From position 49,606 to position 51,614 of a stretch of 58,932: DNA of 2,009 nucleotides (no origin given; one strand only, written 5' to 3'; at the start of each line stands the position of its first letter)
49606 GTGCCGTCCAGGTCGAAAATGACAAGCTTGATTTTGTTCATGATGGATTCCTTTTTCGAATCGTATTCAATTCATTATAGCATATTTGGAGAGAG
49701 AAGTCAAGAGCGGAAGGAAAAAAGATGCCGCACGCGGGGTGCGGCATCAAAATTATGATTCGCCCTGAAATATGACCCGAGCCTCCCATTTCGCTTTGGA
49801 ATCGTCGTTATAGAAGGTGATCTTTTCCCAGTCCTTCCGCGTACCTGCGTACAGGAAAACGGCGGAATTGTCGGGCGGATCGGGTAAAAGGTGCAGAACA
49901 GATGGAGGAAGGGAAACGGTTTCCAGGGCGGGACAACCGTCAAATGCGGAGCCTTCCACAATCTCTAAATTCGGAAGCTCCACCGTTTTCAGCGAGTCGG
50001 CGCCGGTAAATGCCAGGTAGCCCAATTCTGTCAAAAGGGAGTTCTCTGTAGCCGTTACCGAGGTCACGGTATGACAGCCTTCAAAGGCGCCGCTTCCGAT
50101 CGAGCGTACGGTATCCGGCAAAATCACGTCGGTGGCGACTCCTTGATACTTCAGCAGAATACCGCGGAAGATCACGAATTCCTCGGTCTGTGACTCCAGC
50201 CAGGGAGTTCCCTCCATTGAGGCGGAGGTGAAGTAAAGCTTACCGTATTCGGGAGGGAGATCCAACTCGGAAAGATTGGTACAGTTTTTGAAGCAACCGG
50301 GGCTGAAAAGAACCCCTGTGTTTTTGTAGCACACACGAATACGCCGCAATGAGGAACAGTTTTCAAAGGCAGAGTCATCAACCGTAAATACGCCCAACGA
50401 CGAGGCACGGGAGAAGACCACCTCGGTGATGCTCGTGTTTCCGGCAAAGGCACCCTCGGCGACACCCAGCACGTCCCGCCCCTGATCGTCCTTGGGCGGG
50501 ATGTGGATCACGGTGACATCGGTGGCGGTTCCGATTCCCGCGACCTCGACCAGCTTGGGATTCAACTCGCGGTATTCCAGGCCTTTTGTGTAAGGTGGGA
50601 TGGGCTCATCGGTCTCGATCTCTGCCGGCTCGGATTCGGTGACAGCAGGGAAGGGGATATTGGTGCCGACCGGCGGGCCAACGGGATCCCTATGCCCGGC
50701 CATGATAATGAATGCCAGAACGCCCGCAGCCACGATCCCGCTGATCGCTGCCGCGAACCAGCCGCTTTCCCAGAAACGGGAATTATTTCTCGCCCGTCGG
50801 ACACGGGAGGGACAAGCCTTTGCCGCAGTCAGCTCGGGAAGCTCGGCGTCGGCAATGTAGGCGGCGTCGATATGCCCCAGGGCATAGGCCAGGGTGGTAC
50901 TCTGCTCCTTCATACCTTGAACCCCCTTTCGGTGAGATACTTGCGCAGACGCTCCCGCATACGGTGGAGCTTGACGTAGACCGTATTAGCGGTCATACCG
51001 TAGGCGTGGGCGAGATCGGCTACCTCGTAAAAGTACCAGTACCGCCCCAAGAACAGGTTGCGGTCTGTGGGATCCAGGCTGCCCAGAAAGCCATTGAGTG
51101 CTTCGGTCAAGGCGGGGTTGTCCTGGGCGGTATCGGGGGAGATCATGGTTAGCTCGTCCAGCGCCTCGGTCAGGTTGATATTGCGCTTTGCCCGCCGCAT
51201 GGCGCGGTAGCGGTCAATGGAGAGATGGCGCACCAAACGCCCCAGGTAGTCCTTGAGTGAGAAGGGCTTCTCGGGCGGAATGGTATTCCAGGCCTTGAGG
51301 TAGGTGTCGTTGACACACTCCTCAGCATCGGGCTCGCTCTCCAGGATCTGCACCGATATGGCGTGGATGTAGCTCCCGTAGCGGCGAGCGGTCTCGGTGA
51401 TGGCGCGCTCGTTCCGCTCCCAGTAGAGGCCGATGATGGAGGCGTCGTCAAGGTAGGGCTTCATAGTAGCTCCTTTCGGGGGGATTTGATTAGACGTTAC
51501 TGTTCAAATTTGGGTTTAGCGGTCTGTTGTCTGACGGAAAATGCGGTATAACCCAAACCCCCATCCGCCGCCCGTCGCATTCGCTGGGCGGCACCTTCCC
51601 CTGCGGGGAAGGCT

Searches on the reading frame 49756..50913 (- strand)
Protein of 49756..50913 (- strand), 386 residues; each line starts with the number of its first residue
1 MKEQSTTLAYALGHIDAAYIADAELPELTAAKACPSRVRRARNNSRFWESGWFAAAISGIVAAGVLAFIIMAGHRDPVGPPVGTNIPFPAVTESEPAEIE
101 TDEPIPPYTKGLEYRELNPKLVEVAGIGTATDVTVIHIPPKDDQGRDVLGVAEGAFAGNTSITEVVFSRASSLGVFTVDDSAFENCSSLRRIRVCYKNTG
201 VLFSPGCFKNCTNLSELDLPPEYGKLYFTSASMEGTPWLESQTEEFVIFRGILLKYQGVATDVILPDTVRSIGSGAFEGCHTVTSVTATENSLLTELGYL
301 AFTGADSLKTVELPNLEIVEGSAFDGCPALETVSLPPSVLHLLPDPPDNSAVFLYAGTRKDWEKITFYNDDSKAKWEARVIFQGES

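Call 11: search_protein_families(library=pfam, proteins=[window:49756-50913:-], max_evalue=0.01)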
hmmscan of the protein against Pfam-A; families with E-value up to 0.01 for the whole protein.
window:49756-50913:- (386 aa): 2 families
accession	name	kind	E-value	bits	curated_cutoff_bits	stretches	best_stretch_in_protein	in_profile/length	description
PF13306.12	LRR_5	-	1.1e-21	77.4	27.7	2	261-339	14-90/127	BspA type Leucine rich repeat region (6 copies)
PF13855.12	LRR_8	-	1.3e-06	28.5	27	1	177-219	15-56/61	Leucine rich repeat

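Call 12: search_protein_families(library=ncbifam, proteins=[window:49756-50913:-], max_evalue=0.01)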
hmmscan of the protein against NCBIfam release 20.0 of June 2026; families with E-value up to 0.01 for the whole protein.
window:49756-50913:- (386 aa): 0 families

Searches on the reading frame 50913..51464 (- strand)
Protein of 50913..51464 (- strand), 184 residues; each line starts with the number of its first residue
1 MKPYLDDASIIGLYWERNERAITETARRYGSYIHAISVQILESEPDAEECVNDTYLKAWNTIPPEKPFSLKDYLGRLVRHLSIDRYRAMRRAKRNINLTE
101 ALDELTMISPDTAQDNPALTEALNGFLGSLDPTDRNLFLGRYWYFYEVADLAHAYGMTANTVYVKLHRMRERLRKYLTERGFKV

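Call 11: search_protein_families(library=pfam, proteins=[window:50913-51464:-], max_evalue=0.01)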
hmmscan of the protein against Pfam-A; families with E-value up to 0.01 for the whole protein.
window:50913-51464:- (184 aa): 4 families
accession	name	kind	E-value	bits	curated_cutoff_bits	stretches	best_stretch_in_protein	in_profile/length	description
PF04542.20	Sigma70_r2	-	4.3e-09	36.5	24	1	27-91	3-70/71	Sigma-70 region 2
PF08281.18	Sigma70_r4_2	-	0.00017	21.6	25.7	1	126-173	7-54/54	Sigma-70, region 4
PF07638.17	Sigma70_ECF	-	0.00026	21.4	21.1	1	76-177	81-183/185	ECF sigma factor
PF04545.22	Sigma70_r4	-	0.0027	17.6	24.1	0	127-175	2-50/50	Sigma-70, region 4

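Call 12: search_protein_families(library=ncbifam, proteins=[window:50913-51464:-], max_evalue=0.01)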
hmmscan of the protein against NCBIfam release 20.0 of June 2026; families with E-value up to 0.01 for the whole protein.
window:50913-51464:- (184 aa): 56 families (the best 25 are shown)
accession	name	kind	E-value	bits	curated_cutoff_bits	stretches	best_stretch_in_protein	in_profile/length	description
TIGR02937.1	sigma70-ECF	superfamily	1.7e-17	63.6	42.9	1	21-177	2-165/165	sigma-70 family RNA polymerase sigma factor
TIGR02989.1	Sig-70_gvs1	subfamily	3.1e-13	49.9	124.55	1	25-175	6-156/158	RNA polymerase sigma-70 factor, Rhodopirellula/Verrucomicrobium family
NF008888.0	PRK11922.1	equivalog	4.2e-13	49.5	204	1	6-179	16-198/231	RNA polymerase sigma factor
NF058625.1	sigma_PG0214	equivalog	1.2e-12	47.9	130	1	34-179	18-163/170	GFO_1088 family ECF-type sigma factor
NF007222.0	PRK09640.1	equivalog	1.5e-11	44.2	194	1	19-179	25-184/188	RNA polymerase sigma factor SigX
TIGR02985.1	Sig70_bacteroi1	subfamily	1.7e-11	44.6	126.4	1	27-177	8-162/162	RNA polymerase sigma-70 factor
TIGR02983.1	SigE-fam_strep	subfamily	4e-10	39.8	141.55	1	21-179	7-160/162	SigE family RNA polymerase sigma factor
TIGR02957.1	SigX4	subfamily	7.2e-09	35.2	323.25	1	28-175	5-154/281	RNA polymerase sigma-70 factor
NF009172.0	PRK12519.1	subfamily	8.9e-09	35.2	222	1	15-177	24-189/194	RNA polymerase sigma factor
NF007227.0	PRK09645.1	subfamily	1.6e-08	34.7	202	1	22-182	15-175/177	sigma-70 family RNA polymerase sigma factor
TIGR02943.1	Sig70_famx1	hypoth_equivalog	8e-08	32.3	162.2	1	110-183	112-185/188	RNA polymerase sigma-70 factor, TIGR02943 family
NF004113.0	PRK05602.1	equivalog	9.4e-08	31.9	208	1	7-180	32-204/211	RNA polymerase sigma factor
TIGR02950.1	SigM_subfam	subfamily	1.7e-07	31.3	147.95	1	23-177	3-158/159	RNA polymerase sigma factor, SigM family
NF009173.0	PRK12520.1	equivalog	4.7e-07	29.7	255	1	111-178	113-180/191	RNA polymerase sigma factor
NF009167.0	PRK12514.1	equivalog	4.8e-07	29.8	265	1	30-176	30-177/180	RNA polymerase sigma factor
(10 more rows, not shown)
